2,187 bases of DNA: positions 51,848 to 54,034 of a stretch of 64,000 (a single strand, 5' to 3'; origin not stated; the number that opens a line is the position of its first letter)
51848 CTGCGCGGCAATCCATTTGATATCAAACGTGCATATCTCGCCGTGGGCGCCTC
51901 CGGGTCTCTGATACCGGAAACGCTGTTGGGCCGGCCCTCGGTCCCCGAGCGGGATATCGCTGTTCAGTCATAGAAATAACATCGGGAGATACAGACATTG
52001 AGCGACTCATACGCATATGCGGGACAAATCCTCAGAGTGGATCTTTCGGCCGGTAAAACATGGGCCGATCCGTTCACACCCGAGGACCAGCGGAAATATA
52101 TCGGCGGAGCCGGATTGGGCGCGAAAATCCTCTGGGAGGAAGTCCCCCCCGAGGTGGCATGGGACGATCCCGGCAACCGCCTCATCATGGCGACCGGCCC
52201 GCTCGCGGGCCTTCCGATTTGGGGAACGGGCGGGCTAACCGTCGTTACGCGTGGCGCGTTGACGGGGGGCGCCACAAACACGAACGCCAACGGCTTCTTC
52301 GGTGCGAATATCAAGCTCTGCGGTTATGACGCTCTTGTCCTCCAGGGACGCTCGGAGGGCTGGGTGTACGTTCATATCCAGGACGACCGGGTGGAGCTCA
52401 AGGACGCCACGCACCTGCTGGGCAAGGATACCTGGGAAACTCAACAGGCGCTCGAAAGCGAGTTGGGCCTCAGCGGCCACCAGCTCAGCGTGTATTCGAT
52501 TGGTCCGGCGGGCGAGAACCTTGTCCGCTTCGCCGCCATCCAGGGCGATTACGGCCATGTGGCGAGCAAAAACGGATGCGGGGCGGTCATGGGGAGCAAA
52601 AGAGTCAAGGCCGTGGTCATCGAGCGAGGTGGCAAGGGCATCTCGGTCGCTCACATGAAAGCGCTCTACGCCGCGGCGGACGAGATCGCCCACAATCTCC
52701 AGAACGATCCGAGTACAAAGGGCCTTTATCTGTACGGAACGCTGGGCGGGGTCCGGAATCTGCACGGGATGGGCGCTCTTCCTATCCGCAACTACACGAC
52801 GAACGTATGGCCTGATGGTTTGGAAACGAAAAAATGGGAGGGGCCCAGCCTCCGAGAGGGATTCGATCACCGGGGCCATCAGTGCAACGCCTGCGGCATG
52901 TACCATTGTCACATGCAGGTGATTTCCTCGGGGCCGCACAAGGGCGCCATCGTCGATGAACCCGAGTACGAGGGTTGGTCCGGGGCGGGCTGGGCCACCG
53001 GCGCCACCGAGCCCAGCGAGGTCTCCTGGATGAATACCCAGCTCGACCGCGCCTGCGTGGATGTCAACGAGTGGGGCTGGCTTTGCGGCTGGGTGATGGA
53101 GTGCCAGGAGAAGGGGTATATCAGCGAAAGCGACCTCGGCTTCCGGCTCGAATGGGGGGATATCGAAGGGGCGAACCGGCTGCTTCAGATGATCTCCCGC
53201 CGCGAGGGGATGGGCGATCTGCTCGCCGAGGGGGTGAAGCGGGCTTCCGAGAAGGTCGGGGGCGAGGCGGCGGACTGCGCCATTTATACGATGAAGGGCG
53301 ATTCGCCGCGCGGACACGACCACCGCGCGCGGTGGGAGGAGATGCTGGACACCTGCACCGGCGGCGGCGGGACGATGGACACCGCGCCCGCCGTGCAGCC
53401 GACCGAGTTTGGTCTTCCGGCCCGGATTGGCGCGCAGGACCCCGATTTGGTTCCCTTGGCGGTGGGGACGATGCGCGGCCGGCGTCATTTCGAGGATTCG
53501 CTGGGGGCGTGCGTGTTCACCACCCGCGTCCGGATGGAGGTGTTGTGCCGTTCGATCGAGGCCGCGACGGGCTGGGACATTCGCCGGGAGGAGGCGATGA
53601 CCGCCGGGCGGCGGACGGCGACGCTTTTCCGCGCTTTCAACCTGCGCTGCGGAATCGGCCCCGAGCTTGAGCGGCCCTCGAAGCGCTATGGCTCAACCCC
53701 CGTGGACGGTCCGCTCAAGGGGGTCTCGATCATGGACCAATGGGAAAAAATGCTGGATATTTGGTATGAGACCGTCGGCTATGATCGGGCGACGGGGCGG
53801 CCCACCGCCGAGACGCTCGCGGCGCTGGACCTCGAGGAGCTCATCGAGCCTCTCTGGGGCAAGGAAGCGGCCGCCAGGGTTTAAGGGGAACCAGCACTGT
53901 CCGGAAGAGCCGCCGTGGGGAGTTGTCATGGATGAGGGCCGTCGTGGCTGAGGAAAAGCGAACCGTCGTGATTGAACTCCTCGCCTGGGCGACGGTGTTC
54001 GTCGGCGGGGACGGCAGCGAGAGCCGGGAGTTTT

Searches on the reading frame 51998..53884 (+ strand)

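Call 14: search_protein_families(library=pfam, proteins=[window:51998-53884:+], max_evalue=0.001)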
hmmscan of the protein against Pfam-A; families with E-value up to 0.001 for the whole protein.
window:51998-53884:+ (628 aa): 2 families
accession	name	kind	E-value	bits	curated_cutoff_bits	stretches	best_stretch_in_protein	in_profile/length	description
PF01314.23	AFOR_C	-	2.2e-76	257.9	27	1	227-612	3-385/385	Aldehyde ferredoxin oxidoreductase, domains 2 & 3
PF02730.20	AFOR_N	-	2.8e-66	223.5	29.8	1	9-209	1-197/199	Aldehyde ferredoxin oxidoreductase, N-terminal domain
